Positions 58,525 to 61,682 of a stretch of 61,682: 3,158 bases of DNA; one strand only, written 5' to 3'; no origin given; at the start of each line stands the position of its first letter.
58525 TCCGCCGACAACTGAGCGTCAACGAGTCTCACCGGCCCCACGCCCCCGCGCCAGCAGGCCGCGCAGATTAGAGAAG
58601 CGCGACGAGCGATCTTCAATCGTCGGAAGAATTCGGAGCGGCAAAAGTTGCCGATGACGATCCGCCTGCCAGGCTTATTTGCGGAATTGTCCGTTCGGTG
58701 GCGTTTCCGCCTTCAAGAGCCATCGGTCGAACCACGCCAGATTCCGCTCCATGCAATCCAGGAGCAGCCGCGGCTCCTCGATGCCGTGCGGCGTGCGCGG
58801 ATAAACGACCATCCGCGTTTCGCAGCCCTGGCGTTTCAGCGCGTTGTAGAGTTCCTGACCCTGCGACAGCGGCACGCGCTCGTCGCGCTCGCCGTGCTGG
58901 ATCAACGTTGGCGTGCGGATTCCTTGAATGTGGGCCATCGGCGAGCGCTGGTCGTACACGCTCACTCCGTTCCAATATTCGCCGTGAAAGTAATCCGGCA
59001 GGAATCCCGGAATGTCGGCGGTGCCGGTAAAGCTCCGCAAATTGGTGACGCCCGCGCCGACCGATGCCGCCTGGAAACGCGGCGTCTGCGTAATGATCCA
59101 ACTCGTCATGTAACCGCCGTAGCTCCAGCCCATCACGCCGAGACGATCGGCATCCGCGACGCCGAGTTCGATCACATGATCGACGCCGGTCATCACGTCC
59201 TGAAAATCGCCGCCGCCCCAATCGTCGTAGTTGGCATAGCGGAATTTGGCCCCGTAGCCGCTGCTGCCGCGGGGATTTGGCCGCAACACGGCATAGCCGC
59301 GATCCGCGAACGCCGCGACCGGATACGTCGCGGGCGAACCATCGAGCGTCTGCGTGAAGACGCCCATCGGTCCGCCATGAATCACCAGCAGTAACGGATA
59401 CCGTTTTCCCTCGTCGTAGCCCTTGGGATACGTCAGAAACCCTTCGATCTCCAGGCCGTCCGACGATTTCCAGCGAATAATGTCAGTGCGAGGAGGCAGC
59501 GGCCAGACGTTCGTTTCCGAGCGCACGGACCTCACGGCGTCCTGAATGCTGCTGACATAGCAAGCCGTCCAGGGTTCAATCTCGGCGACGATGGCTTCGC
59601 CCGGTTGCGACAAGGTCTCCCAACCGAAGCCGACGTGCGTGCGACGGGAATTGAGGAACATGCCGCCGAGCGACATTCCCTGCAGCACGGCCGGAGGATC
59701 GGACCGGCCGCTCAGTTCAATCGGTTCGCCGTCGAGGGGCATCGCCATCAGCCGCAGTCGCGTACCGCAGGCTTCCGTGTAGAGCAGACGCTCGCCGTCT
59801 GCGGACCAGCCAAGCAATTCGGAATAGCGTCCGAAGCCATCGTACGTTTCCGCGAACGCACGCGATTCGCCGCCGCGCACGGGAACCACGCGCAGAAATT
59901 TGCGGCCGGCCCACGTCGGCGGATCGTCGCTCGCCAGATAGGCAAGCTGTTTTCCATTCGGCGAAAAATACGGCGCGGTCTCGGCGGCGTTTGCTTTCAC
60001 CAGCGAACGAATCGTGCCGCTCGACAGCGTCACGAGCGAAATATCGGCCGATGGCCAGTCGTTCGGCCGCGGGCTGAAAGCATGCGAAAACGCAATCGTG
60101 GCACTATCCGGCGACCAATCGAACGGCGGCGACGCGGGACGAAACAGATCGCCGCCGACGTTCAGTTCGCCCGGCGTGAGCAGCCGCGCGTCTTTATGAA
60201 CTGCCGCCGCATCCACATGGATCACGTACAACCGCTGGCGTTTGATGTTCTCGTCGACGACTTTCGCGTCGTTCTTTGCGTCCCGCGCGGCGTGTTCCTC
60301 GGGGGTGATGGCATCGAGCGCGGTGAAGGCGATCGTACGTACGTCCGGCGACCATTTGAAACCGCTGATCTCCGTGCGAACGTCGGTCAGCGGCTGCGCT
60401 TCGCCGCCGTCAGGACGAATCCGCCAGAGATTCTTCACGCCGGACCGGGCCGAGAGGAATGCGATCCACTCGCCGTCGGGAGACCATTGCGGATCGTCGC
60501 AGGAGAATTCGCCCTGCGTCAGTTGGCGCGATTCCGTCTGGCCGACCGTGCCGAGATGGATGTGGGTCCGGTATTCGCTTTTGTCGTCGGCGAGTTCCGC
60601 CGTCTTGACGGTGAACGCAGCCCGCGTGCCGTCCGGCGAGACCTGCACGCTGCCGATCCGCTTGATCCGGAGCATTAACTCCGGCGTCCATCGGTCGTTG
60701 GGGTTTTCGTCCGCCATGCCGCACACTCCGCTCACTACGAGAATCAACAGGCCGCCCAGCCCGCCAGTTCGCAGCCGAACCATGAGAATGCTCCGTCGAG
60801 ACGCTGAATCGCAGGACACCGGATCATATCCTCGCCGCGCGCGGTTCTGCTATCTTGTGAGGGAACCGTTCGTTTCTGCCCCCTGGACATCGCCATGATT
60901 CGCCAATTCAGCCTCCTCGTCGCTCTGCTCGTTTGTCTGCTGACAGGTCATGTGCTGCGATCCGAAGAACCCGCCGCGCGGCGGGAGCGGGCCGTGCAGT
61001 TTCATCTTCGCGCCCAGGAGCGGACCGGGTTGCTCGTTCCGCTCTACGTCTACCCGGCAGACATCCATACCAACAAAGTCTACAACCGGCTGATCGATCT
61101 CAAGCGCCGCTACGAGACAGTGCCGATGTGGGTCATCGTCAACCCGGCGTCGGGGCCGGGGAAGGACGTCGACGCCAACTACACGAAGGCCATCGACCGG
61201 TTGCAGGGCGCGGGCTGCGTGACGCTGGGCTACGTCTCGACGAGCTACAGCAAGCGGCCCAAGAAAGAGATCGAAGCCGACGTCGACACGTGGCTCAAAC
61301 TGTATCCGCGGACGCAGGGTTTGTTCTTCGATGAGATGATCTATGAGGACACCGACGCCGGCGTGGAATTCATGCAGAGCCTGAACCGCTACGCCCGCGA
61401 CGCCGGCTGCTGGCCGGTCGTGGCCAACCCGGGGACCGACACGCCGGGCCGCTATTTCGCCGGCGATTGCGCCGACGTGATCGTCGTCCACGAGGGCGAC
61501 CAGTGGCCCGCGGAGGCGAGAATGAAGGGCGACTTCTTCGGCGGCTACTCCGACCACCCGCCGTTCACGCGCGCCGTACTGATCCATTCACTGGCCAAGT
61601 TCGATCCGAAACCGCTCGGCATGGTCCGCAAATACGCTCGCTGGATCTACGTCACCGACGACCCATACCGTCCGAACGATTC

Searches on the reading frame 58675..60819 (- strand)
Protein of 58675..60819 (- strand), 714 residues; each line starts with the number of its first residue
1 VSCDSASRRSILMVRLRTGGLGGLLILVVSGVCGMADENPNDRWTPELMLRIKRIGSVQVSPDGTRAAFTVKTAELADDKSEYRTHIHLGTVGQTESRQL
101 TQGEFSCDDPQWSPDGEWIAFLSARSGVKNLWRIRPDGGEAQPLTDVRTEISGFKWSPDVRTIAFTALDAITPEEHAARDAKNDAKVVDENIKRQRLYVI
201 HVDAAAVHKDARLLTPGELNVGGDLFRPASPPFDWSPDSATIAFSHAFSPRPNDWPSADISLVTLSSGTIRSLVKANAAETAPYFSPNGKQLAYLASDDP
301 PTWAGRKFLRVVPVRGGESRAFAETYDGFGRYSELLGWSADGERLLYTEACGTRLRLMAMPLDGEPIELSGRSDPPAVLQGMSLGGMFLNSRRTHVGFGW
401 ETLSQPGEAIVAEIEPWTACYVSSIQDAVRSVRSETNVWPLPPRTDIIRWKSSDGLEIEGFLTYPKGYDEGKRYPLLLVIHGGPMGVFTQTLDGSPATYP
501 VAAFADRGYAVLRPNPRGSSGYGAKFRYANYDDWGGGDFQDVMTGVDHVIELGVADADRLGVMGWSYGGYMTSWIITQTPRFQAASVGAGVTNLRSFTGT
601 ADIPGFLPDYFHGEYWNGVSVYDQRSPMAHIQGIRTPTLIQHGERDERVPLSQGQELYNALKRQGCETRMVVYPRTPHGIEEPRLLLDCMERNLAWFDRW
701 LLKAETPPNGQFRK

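Call 31: search_protein_families(library=pfam, proteins=[window:58675-60819:-], max_evalue=0.0001)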
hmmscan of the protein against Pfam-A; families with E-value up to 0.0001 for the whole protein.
window:58675-60819:- (714 aa): 8 families
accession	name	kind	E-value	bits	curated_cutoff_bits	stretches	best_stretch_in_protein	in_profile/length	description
PF00326.27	Peptidase_S9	-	6.9e-52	176.5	22.6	1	502-701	8-210/213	Prolyl oligopeptidase family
PF07676.18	PD40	-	8.9e-15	54.6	20.9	0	108-133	12-38/38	WD40-like Beta Propeller Repeat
PF20434.5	BD-FAE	-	1.5e-10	41.4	26.8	1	470-661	9-215/215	BD-FAE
PF02129.25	Peptidase_S15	-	4e-08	33.7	23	0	455-592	2-130/262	X-Pro dipeptidyl-peptidase (S15 family)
PF00930.27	DPPIV_N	-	3.1e-07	29.9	22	0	85-149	260-328/354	Dipeptidyl peptidase IV (DPP IV) N-terminal region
PF01738.24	DLH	-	2.3e-06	27.8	21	1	546-680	85-188/217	Dienelactone hydrolase family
PF12146.15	Hydrolase_4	-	4.1e-06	26.7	27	0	630-680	186-234/239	Serine aminopeptidase, S33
PF00561.26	Abhydrolase_1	-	3.9e-05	23.9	25.8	0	614-678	178-238/245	alpha/beta hydrolase fold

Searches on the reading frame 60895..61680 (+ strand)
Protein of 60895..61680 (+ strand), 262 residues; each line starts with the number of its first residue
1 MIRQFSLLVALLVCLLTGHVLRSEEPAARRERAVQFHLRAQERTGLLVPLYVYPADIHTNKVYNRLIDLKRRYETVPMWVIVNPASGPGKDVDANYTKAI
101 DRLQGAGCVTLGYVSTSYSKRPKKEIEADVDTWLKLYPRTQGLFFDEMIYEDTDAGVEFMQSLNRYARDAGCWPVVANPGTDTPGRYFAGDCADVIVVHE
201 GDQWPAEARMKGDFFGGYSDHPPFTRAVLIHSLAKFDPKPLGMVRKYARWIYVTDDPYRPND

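Call 31: search_protein_families(library=pfam, proteins=[window:60895-61680:+], max_evalue=0.0001)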
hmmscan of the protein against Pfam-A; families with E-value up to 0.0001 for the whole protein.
window:60895-61680:+ (262 aa): 1 family
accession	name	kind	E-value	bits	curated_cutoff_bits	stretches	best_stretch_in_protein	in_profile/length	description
PF12138.14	Spherulin4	-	1.1e-39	136.9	30.2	1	46-257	2-222/239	Spherulation-specific family 4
